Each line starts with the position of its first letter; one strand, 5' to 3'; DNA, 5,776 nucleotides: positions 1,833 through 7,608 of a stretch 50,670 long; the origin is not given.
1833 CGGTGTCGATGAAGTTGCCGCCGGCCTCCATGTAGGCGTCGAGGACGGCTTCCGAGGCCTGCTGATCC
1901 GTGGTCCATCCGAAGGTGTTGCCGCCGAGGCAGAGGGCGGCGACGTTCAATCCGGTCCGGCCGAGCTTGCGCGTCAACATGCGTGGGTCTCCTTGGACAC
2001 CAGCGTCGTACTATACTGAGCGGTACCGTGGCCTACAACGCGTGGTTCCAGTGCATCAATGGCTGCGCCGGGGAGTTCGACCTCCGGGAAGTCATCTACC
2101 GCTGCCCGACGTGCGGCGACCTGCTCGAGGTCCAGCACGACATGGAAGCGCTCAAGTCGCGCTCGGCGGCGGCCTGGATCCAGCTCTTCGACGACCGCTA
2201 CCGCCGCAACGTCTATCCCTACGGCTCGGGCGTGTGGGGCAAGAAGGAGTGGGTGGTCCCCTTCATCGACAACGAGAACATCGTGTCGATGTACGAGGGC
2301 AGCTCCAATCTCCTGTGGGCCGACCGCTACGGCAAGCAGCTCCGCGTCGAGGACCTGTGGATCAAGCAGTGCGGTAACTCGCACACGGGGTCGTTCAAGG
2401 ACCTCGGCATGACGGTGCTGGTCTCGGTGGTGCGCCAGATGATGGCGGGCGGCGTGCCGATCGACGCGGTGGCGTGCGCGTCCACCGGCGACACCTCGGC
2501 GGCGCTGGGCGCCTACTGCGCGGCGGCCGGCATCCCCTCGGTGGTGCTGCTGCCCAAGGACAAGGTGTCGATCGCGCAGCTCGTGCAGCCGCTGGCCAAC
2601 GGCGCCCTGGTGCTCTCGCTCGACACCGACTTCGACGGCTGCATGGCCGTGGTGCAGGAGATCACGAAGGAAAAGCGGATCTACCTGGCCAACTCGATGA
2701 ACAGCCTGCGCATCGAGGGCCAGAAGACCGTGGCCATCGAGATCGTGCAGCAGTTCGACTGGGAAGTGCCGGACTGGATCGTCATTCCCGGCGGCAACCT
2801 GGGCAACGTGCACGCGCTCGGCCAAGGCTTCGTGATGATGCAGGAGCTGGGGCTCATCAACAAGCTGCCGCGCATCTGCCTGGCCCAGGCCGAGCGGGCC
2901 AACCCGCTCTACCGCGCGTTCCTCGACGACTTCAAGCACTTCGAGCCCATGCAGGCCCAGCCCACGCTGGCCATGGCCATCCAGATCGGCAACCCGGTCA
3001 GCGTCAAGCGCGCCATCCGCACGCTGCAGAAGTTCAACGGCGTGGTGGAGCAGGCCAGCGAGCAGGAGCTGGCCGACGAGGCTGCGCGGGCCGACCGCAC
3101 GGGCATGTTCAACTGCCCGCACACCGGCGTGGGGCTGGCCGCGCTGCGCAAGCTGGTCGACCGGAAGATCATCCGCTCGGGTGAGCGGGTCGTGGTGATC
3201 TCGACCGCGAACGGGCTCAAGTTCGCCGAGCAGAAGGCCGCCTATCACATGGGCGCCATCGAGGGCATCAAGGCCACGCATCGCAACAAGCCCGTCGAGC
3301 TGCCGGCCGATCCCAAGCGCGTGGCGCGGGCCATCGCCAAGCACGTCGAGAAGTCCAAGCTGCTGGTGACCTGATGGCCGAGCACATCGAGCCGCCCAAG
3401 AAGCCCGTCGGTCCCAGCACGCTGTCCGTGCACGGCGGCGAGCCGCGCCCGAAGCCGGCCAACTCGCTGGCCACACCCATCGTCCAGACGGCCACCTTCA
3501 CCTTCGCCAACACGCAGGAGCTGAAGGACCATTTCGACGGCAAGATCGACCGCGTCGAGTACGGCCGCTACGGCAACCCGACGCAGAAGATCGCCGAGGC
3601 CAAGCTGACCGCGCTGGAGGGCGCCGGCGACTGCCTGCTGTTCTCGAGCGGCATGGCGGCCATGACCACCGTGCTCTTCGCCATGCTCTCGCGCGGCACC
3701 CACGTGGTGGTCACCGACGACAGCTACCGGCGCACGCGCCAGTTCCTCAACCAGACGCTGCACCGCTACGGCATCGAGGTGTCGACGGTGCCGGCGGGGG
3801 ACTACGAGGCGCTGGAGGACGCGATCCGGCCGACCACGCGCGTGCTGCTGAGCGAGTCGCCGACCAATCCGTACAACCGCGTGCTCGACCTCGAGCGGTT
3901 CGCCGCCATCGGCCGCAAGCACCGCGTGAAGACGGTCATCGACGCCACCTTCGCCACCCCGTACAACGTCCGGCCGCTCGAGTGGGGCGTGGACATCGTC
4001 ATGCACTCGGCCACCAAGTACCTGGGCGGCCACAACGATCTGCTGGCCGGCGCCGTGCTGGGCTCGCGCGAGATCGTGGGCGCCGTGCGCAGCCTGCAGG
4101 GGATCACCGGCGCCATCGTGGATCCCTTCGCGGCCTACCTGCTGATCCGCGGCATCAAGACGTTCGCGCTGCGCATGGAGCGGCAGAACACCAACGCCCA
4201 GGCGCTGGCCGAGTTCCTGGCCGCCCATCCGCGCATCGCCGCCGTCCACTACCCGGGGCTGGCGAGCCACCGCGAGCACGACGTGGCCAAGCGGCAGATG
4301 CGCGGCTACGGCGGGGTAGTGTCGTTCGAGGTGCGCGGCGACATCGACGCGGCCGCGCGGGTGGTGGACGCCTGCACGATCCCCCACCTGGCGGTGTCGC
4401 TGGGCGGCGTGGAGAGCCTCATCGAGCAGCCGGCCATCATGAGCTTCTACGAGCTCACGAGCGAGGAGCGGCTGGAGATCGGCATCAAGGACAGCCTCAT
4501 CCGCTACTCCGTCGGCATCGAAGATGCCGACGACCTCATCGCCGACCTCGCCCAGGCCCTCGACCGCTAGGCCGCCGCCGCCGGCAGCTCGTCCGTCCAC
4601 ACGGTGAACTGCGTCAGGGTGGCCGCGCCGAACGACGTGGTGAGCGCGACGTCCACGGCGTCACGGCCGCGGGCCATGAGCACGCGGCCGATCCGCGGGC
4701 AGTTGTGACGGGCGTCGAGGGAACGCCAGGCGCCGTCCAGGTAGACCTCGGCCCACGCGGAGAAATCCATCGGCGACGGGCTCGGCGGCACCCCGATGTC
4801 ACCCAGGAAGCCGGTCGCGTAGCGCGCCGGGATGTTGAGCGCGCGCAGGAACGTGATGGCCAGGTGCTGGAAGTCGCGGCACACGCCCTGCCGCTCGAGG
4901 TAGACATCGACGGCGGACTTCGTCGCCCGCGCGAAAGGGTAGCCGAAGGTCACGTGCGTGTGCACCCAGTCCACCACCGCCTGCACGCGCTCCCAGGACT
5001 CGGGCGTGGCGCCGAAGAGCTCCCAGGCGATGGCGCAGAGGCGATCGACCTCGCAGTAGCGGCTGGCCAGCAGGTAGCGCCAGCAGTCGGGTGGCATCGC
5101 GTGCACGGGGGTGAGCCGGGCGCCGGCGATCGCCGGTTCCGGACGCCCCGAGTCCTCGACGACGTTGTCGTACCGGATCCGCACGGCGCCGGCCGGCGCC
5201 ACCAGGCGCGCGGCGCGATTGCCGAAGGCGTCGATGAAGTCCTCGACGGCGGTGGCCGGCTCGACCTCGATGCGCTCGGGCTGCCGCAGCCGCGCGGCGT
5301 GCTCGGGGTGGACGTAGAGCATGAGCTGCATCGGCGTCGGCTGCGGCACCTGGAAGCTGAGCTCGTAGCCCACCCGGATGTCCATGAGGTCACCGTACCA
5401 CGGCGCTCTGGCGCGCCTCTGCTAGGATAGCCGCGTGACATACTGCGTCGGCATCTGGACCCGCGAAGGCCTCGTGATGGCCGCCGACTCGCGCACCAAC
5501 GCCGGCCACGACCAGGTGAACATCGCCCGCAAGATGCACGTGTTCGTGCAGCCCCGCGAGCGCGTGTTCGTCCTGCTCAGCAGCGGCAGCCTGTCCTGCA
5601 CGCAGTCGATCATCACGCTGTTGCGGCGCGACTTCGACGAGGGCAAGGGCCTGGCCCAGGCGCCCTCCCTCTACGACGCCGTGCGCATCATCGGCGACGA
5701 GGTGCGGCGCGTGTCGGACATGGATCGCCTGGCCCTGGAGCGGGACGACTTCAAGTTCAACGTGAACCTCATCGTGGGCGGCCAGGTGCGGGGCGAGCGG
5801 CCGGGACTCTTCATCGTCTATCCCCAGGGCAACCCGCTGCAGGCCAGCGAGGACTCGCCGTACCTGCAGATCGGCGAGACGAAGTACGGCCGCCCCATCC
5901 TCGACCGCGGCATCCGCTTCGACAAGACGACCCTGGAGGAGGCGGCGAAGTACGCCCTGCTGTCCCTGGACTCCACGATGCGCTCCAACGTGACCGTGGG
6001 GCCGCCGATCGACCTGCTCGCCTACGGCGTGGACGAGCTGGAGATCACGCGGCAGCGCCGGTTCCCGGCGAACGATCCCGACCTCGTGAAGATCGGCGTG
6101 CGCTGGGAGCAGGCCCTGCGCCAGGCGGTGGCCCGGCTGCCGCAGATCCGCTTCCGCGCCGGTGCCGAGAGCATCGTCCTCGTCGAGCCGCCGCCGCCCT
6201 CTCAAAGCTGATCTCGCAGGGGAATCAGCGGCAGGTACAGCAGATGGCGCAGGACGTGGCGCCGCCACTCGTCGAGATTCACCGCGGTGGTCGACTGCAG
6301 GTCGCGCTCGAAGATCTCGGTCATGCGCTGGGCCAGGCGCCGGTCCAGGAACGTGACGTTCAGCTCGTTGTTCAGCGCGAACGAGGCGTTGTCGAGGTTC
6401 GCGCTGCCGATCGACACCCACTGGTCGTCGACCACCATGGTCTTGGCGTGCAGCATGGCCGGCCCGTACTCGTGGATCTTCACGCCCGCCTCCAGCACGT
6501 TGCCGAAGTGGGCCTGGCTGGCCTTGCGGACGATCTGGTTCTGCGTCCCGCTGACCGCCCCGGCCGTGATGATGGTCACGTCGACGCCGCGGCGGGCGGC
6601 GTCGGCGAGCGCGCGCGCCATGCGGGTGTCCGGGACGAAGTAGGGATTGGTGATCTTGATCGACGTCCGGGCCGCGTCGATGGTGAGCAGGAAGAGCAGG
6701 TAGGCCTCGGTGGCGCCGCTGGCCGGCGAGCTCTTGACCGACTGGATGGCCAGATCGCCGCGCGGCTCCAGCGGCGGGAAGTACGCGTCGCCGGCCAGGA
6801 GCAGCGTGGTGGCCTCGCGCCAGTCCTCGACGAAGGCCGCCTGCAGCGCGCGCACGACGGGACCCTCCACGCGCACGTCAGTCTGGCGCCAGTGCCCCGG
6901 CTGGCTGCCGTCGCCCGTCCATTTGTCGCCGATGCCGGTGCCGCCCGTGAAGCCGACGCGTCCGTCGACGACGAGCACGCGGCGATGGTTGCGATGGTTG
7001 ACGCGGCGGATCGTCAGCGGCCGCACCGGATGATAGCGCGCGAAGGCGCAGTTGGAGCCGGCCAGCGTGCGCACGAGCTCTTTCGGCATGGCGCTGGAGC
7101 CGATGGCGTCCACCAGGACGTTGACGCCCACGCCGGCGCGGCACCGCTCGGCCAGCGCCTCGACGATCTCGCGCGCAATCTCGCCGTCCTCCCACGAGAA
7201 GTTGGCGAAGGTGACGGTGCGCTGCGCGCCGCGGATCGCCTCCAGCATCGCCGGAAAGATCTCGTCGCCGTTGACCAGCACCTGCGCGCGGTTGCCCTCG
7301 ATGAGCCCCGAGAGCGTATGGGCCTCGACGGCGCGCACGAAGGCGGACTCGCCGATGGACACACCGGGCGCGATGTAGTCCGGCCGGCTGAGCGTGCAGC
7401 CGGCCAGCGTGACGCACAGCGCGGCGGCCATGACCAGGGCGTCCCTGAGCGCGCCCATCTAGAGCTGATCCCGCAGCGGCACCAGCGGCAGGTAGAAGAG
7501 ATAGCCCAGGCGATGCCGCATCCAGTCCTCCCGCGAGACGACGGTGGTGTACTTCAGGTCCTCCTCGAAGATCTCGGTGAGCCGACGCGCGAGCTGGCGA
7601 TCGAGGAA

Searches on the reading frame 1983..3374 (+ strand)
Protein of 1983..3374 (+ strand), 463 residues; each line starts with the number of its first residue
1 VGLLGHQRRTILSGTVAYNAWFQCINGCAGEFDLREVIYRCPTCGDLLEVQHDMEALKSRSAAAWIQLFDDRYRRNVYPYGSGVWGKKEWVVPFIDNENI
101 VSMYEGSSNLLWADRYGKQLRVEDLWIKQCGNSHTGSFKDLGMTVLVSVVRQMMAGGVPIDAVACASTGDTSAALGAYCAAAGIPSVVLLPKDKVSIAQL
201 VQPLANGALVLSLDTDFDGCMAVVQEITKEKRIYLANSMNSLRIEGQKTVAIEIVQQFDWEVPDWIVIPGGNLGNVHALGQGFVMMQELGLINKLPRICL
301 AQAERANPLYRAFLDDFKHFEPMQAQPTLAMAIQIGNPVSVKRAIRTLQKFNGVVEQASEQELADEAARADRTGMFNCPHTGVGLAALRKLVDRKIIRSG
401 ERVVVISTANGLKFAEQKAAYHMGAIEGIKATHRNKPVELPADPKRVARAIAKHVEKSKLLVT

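Call 59: search_protein_families(library=pfam, proteins=[window:1983-3374:+], max_evalue=0.00001)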
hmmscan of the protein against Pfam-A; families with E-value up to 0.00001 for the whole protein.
window:1983-3374:+ (463 aa): 1 family
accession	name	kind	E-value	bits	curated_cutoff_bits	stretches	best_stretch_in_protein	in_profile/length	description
PF00291.31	PALP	-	7.1e-55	186.9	35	1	102-408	2-294/295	Pyridoxal-phosphate dependent enzyme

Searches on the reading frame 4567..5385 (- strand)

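Call 59: search_protein_families(library=pfam, proteins=[window:4567-5385:-], max_evalue=0.00001)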
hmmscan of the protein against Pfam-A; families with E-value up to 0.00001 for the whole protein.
window:4567-5385:- (272 aa): 1 family
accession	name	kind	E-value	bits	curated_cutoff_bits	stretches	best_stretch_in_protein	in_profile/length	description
PF01841.26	Transglut_core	-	9.5e-20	71.3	23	1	125-225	10-108/108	Transglutaminase-like superfamily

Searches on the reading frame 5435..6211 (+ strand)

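Call 59: search_protein_families(library=pfam, proteins=[window:5435-6211:+], max_evalue=0.00001)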
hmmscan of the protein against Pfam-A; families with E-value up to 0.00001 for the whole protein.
window:5435-6211:+ (258 aa): 1 family
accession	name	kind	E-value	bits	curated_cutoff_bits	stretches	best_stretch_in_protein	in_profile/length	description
PF00227.31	Proteasome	-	2.4e-07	31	22.4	1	4-187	7-179/189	Proteasome subunit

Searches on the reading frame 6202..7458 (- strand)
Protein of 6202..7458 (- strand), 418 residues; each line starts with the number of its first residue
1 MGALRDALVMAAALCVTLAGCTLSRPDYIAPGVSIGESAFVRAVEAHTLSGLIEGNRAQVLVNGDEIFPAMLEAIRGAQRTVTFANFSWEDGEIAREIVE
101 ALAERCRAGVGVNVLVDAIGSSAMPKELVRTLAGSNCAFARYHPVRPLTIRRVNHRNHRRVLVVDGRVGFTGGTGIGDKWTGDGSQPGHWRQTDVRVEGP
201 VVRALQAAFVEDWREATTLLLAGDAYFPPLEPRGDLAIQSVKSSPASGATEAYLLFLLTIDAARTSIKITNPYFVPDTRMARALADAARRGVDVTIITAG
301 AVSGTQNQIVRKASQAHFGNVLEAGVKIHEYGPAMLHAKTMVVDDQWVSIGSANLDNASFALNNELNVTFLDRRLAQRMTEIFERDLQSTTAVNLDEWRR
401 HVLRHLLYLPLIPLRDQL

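Call 58: search_protein_families(library=pfam, proteins=[window:6202-7458:-], max_evalue=0.00001)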
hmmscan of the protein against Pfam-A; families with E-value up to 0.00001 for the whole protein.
window:6202-7458:- (418 aa): 2 families
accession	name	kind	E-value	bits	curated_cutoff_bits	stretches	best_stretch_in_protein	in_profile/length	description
PF13091.12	PLDc_2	-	8.1e-42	142.6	27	1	259-386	4-131/132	PLD-like domain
PF00614.28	PLDc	-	3.4e-11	43.1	21.9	1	336-359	5-28/28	Phospholipase D Active site motif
